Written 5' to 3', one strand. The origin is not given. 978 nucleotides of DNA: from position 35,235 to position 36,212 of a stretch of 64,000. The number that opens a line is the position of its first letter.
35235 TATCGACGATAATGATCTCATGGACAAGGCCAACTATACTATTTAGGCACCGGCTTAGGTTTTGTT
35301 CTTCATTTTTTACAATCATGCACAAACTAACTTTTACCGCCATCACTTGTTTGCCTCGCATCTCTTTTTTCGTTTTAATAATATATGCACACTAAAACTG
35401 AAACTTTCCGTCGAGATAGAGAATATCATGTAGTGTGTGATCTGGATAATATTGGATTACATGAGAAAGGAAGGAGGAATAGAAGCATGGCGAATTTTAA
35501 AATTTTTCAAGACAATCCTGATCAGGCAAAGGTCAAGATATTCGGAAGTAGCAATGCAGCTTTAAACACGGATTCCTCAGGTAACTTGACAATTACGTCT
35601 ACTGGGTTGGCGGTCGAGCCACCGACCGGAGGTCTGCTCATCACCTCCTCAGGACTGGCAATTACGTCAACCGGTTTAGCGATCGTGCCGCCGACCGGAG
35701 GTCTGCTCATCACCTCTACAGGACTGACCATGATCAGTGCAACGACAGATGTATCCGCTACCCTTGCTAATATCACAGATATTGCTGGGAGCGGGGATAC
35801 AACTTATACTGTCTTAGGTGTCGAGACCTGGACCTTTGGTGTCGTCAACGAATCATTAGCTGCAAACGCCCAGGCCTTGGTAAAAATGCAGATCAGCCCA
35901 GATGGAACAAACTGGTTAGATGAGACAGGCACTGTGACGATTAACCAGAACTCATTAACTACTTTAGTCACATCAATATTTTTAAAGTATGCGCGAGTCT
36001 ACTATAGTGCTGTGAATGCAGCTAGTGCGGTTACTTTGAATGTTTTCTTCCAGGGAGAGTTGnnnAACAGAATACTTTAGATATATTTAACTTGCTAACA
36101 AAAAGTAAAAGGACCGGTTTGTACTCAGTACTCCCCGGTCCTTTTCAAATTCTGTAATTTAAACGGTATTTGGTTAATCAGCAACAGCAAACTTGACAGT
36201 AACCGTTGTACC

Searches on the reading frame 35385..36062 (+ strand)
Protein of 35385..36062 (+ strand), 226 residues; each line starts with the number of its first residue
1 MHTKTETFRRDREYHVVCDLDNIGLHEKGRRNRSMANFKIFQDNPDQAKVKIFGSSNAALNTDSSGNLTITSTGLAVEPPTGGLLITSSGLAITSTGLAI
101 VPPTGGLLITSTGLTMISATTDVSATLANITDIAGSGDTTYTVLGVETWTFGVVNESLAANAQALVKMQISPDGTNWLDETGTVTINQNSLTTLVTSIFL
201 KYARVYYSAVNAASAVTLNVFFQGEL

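Call 14: search_protein_families(library=pfam, proteins=[window:35385-36062:+], max_evalue=0.00001)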
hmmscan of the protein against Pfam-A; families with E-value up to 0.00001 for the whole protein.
window:35385-36062:+ (226 aa): 1 family
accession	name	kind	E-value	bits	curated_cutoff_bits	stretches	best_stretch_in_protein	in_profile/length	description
PF19912.4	DUF6385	-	2.1e-22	79.4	26.8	1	145-224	4-80/82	Domain of unknown function (DUF6385)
